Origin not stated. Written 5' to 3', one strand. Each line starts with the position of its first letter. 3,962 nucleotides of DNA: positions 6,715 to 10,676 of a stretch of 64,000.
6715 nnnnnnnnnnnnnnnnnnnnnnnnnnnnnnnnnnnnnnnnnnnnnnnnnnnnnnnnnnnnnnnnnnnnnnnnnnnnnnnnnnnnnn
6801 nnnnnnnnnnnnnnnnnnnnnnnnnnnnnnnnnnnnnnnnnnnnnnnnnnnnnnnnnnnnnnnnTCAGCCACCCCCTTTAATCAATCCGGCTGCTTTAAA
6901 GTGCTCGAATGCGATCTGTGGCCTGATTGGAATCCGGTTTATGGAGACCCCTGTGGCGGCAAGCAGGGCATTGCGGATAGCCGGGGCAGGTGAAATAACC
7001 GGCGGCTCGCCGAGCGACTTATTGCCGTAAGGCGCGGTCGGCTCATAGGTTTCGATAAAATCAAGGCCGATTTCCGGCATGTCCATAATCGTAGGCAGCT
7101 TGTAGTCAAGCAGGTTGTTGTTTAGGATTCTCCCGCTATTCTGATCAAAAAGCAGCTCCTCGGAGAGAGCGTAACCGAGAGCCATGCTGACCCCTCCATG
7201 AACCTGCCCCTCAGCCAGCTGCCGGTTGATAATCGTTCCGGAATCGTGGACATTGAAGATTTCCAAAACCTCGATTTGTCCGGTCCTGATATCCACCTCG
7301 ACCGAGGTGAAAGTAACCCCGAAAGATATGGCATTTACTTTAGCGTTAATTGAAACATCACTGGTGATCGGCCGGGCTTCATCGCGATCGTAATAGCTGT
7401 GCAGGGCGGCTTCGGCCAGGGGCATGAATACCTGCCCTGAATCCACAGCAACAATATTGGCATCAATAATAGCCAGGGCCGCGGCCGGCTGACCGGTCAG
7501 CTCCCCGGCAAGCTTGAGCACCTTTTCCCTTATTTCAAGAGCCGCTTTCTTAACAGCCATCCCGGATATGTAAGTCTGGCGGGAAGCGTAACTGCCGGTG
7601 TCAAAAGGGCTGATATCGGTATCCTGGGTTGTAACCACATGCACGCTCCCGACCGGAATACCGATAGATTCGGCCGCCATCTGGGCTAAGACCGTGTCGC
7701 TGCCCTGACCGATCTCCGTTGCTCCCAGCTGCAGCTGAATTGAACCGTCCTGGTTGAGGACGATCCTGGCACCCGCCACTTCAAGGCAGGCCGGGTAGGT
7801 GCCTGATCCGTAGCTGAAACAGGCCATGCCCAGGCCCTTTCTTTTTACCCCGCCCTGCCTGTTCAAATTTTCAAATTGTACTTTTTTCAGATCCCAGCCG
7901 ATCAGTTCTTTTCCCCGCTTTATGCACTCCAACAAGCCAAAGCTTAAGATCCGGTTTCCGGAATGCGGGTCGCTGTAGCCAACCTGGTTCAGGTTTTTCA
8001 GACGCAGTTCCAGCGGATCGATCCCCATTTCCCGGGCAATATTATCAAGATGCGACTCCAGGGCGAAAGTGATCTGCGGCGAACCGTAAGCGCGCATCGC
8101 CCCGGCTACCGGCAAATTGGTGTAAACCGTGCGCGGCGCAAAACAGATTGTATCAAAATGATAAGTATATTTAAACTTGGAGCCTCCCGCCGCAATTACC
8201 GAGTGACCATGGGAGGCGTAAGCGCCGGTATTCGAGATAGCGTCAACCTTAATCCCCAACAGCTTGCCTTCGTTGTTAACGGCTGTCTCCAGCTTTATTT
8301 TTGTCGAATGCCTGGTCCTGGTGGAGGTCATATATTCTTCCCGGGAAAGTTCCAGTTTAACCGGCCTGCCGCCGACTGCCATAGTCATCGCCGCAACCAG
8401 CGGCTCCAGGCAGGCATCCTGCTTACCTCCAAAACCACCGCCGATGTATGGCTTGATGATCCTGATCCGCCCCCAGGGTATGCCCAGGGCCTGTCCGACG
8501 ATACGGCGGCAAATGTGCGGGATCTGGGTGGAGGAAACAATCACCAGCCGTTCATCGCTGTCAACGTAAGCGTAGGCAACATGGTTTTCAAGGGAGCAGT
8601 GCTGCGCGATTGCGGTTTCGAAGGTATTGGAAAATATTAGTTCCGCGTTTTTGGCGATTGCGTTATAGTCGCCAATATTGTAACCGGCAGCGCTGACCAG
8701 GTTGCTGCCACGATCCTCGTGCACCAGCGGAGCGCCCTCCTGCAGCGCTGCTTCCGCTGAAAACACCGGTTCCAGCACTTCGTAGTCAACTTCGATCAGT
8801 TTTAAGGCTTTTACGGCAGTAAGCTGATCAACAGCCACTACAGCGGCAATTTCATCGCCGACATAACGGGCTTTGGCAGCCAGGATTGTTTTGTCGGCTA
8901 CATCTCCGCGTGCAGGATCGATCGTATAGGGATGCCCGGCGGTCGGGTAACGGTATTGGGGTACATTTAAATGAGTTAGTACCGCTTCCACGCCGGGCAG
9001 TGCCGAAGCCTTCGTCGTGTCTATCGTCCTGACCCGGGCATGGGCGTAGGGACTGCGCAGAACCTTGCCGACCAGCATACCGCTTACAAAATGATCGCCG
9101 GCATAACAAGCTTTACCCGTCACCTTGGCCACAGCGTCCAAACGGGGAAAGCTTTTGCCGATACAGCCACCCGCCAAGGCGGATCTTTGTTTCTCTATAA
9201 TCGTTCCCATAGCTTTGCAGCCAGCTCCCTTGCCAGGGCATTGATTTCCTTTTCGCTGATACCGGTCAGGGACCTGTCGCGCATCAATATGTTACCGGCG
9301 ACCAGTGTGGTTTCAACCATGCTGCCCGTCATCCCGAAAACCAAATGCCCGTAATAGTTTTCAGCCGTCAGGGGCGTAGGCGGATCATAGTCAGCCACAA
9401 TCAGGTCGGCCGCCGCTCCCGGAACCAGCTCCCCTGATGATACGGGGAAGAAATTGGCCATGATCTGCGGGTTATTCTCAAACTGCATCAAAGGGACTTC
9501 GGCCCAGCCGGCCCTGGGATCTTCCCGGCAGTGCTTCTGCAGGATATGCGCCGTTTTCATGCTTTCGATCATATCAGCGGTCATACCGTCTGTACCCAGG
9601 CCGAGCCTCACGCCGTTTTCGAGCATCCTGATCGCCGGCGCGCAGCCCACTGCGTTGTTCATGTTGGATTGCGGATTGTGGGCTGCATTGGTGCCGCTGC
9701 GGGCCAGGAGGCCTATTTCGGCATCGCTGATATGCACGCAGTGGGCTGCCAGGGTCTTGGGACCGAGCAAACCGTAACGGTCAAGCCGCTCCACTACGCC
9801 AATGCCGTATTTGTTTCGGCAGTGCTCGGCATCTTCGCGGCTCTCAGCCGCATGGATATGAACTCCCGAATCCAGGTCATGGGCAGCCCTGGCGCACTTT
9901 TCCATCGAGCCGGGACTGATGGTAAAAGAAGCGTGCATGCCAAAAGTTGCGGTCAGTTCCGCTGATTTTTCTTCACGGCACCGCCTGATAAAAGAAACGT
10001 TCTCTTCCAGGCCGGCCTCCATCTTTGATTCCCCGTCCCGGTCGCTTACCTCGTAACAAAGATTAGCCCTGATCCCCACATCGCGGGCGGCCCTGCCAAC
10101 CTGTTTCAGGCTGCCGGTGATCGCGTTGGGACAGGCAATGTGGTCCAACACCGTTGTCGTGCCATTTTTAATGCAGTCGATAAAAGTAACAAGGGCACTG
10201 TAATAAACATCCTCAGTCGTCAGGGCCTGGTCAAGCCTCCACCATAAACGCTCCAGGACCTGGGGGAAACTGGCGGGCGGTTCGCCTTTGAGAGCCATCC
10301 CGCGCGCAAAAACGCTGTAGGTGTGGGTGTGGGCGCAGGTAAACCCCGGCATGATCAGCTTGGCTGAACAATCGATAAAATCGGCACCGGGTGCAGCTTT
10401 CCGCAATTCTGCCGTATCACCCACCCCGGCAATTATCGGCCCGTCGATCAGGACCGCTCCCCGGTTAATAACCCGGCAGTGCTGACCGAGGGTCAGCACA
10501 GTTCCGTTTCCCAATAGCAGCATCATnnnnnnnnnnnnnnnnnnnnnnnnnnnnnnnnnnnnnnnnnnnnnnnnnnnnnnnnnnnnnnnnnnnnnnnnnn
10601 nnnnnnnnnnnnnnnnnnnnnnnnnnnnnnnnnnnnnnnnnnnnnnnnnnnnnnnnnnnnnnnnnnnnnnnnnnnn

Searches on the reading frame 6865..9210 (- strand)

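Call 10: search_protein_families(library=ncbifam, proteins=[window:6865-9210:-], max_evalue=0.00001)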
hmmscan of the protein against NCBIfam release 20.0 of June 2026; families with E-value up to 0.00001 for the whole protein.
window:6865-9210:- (781 aa): 13 families
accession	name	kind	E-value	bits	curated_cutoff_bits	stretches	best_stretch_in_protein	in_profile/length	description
NF043082.1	XdhA_XDHase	equivalog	0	1158.7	780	1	17-777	1-758/758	xanthine dehydrogenase subunit XdhA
NF007426.0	PRK09970.1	equivalog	0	1157.3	916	1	16-777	5-761/761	xanthine dehydrogenase molybdenum-binding subunit XdhA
TIGR03194.1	4hydrxCoA_A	equivalog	7.1e-173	576.9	994.55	1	22-766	2-741/746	4-hydroxybenzoyl-CoA reductase subunit alpha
TIGR03313.1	Se_sel_red_Mo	hypoth_equivalog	8.2e-132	440.8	1101.9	2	170-760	352-938/951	molybdopterin-dependent oxidoreductase Mo/Fe-S-binding subunit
TIGR03196.1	pucD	equivalog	3.1e-127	426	783.65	1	17-765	3-752/763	xanthine dehydrogenase subunit D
NF041018.1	glyceraldDH_alpha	equivalog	1.2e-119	400.8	790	1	17-765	3-738/741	glyceraldehyde dehydrogenase subunit alpha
TIGR03311.1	Se_dep_XDH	equivalog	1.2e-108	364.4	830.45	2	14-565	159-679/848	selenium-dependent xanthine dehydrogenase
NF045668.1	pterin_aldehy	equivalog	3.2e-108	363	1100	1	16-765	174-898/905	molybdopterin-dependent aldehyde oxidoreductase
NF040766.1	CODH_aero_grp5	exception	6.7e-107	358.6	950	2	17-605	5-594/785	aerobic carbon-monoxide dehydrogenase large subunit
NF041671.1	peri_hyde_PaoC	equivalog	9.8e-101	338.3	1180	1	16-763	17-723/735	aldehyde oxidoreductase molybdenum-binding subunit PaoC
TIGR02416.1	CO_dehy_Mo_lg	equivalog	6.5e-94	315.6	991.15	1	30-753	6-750/770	aerobic carbon-monoxide dehydrogenase large subunit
TIGR02965.1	xanthine_xdhB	equivalog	2e-91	307.3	849.5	1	25-752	9-728/758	xanthine dehydrogenase molybdopterin binding subunit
TIGR02969.1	mam_aldehyde_ox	subfamily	7.9e-56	189.2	1912.3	1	14-752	573-1282/1330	aldehyde oxidase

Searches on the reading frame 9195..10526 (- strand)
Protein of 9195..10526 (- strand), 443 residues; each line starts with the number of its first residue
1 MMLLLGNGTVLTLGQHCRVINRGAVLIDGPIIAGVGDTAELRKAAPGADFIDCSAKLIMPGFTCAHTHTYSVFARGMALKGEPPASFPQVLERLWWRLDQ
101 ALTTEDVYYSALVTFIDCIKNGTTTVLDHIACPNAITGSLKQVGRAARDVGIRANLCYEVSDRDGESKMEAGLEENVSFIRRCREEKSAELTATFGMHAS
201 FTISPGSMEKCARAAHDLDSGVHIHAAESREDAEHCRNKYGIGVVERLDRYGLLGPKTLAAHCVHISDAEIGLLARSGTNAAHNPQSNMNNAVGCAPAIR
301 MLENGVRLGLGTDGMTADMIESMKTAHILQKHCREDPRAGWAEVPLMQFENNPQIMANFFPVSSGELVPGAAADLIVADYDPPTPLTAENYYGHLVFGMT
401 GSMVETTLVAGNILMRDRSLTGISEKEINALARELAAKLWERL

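Call 10: search_protein_families(library=ncbifam, proteins=[window:9195-10526:-], max_evalue=0.00001)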
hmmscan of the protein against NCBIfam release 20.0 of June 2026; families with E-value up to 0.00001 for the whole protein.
window:9195-10526:- (443 aa): 24 families
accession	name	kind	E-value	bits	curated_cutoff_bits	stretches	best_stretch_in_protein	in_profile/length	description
NF005540.0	PRK07203.1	equivalog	5.5e-179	595.5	444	1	2-443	1-442/444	putative aminohydrolase SsnA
TIGR03314.1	Se_ssnA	subfamily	3.4e-172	573.2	455.5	1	3-443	1-441/441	putative selenium metabolism protein SsnA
NF004701.0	PRK06038.1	equivalog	2.1e-77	260.6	609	1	3-442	6-429/432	N-ethylammeline chlorohydrolase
NF006252.0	PRK08393.1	equivalog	2.3e-65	221.3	617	1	1-434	1-418/424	N-ethylammeline chlorohydrolase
NF005557.0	PRK07228.1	equivalog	1.6e-59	201.8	522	1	3-442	3-440/445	5'-deoxyadenosine deaminase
NF006055.0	PRK08203.1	equivalog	6.9e-54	183.1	532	1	5-441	9-452/455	8-oxoguanine deaminase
NF006549.0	PRK09045.1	equivalog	6.1e-53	180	540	1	8-439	15-439/444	TRZ/ATZ family hydrolase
NF004995.0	PRK06380.1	subfamily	6.4e-50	170.3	567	1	1-428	1-412/418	metal-dependent hydrolase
NF006056.0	PRK08204.1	subfamily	1.2e-44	152.9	391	1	3-440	5-441/449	hypothetical protein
NF012037.0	PRK15493.1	equivalog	1.5e-38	132.8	779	1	7-425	7-419/435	bifunctional S-methyl-5'-thioadenosine deaminase/S-adenosylhomocysteine deaminase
NF006681.0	PRK09229.1-2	equivalog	9.7e-37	126.7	362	1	32-425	31-435/451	formimidoylglutamate deiminase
NF009059.0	PRK12393.1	equivalog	5.5e-34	117.7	543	1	43-441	45-457/460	amidohydrolase family protein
NF004801.0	PRK06151.1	subfamily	1.1e-32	113.6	416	1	18-442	20-465/491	chlorohydrolase family protein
NF005211.0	PRK06687.1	equivalog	6.3e-31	107.6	703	1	10-417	9-411/419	TRZ/ATZ family protein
TIGR02967.1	guan_deamin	equivalog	4.8e-27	95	375.4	1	19-381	3-363/401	guanine deaminase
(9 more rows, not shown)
